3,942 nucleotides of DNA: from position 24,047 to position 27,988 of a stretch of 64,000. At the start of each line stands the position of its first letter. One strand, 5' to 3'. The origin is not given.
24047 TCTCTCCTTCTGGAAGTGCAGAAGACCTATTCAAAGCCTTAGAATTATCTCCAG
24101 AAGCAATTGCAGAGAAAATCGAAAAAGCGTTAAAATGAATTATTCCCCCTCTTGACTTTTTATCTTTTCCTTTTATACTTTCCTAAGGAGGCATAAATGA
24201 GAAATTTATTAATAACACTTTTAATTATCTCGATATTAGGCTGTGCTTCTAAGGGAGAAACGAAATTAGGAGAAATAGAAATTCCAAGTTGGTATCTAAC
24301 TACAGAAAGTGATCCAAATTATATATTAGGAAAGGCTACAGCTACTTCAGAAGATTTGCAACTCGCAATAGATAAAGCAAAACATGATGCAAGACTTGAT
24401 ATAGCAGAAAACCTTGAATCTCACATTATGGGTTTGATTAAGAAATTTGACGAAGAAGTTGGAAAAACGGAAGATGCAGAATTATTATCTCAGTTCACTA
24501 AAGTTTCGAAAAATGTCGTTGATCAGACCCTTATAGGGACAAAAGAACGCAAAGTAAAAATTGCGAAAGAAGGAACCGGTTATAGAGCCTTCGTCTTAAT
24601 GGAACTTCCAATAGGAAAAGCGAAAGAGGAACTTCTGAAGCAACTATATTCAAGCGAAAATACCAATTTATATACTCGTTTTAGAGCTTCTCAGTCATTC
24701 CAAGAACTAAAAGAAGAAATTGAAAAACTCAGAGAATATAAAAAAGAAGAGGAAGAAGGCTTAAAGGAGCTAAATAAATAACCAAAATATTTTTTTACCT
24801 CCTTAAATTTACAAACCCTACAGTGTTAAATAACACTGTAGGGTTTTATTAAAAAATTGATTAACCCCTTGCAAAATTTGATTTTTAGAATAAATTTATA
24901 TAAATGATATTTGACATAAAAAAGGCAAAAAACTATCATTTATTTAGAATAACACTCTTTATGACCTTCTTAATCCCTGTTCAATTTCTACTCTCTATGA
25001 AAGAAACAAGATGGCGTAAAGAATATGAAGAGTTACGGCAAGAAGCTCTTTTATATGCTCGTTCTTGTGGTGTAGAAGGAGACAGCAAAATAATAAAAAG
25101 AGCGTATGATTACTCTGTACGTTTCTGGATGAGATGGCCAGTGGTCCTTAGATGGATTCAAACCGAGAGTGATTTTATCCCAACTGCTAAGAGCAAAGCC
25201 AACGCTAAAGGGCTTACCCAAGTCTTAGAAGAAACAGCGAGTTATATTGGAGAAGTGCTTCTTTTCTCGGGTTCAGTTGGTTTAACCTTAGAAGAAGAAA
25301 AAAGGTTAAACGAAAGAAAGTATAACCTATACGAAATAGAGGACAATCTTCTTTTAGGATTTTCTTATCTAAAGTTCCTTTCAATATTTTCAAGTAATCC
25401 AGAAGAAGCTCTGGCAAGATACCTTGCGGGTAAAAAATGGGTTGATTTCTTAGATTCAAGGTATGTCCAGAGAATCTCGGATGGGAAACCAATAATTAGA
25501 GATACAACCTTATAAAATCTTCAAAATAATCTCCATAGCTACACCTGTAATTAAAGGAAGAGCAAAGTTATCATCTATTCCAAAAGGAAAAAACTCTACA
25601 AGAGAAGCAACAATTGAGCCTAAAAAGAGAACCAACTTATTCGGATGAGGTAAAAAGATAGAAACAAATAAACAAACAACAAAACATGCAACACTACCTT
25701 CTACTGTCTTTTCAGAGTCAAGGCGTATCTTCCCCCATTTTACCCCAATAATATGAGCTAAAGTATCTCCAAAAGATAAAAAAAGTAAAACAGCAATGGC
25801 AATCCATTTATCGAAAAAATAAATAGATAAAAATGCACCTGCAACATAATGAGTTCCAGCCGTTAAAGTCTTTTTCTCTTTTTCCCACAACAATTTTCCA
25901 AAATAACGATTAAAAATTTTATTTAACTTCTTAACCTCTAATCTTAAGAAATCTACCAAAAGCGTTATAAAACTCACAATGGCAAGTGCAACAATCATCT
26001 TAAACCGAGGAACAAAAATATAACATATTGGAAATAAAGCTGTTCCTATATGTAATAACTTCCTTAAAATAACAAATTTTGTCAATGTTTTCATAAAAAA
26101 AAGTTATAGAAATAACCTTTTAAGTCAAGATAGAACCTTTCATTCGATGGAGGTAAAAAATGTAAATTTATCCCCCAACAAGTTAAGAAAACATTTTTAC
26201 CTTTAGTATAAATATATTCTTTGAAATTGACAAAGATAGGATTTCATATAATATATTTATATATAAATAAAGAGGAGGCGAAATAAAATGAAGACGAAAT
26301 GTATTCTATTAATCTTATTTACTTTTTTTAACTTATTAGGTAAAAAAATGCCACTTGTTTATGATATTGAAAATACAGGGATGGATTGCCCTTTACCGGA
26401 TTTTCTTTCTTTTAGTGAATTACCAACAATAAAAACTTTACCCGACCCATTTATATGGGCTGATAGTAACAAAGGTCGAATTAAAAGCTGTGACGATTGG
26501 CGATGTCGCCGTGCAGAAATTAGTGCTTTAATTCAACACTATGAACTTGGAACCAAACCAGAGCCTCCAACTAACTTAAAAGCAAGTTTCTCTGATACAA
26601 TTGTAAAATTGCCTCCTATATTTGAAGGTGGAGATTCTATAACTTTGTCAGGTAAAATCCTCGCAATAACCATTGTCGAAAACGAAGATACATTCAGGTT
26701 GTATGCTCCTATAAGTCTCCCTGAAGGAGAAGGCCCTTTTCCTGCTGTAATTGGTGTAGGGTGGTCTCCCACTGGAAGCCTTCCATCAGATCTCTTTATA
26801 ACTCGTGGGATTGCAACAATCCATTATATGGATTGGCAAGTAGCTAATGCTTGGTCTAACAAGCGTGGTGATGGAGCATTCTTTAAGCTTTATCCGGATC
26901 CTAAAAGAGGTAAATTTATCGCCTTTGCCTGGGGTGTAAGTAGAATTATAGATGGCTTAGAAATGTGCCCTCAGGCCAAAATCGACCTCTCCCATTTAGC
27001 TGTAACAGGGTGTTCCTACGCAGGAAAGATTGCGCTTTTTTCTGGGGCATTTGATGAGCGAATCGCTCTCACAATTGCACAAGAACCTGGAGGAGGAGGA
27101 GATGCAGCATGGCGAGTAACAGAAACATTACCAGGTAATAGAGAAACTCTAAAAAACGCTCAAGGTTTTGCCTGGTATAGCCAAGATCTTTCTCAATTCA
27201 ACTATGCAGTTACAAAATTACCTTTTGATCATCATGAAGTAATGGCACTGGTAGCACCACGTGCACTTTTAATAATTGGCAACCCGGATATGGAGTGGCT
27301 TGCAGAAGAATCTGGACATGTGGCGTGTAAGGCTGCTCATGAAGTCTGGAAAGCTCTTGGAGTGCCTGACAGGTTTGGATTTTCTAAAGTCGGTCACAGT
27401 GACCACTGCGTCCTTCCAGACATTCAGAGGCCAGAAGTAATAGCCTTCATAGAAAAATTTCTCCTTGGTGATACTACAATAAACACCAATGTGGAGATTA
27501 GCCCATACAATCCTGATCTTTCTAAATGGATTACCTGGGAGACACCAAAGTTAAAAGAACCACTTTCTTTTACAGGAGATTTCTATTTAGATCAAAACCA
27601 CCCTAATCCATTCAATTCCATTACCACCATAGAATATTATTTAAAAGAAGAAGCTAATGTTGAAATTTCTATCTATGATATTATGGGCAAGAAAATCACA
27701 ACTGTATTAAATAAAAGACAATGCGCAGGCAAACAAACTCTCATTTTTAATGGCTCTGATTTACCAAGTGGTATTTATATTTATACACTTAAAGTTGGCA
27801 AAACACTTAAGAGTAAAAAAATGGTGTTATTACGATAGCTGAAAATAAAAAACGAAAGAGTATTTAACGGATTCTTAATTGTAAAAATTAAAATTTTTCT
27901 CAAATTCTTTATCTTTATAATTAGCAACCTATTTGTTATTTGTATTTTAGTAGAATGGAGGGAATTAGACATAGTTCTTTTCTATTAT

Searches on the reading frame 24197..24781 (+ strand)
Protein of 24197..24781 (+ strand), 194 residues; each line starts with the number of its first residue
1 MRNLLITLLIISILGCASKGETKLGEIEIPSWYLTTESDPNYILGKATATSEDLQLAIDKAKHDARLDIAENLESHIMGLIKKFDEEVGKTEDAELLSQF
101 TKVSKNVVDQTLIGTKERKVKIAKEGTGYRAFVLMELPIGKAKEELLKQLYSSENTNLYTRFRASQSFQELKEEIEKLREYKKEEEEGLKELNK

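Call 62: search_protein_families(library=pfam, proteins=[window:24197-24781:+], max_evalue=0.0001)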
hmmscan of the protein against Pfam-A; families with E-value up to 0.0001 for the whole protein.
window:24197-24781:+ (194 aa): 1 family
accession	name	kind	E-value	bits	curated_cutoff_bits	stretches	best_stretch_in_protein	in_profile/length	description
PF02169.21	LPP20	-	1.9e-05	25.4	25.9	1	30-122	1-84/97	LPP20 lipoprotein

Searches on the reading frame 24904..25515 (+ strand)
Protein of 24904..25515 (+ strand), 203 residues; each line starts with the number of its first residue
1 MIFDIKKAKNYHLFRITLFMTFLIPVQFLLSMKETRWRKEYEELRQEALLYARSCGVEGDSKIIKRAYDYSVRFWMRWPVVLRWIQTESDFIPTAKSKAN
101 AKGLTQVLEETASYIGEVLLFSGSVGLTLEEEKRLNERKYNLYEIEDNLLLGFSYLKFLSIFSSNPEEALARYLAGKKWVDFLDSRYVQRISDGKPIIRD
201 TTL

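Call 62: search_protein_families(library=pfam, proteins=[window:24904-25515:+], max_evalue=0.0001)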
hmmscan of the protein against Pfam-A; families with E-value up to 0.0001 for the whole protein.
window:24904-25515:+ (203 aa): 1 family
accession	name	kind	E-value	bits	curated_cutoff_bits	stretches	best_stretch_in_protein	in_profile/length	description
PF01464.25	SLT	-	4.8e-09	36.3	21.3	1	78-178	14-99/117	Transglycosylase SLT domain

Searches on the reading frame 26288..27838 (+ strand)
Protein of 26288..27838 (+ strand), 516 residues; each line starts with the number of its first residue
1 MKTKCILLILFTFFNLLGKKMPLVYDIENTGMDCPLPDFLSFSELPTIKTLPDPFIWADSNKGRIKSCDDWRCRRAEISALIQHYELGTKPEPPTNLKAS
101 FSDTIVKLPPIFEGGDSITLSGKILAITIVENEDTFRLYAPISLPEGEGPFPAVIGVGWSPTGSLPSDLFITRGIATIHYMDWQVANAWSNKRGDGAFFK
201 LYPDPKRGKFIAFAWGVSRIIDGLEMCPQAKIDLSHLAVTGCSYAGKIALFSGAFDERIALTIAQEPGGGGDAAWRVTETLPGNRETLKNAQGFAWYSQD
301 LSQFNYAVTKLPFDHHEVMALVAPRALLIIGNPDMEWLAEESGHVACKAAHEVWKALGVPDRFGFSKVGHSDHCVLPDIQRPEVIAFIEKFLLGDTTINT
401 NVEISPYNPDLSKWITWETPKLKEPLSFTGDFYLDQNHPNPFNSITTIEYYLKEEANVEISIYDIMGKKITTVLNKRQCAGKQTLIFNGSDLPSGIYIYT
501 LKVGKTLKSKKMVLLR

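Call 27: search_protein_families(library=pfam, proteins=[window:26288-27838:+], max_evalue=0.01)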
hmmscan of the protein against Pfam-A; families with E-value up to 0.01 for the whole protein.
window:26288-27838:+ (516 aa): 3 families
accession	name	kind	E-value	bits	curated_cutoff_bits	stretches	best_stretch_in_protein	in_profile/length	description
PF22244.2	GCE_fung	-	9e-76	255.2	27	1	127-358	1-231/231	Glucuronyl esterase, fungi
PF18962.6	Por_Secre_tail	-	1.5e-11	44.8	27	1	439-513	3-74/75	Secretion system C-terminal sorting domain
PF13585.12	CHU_C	-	0.00041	20.9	27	1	443-509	15-79/86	CHU_C Type IX secretion signal domain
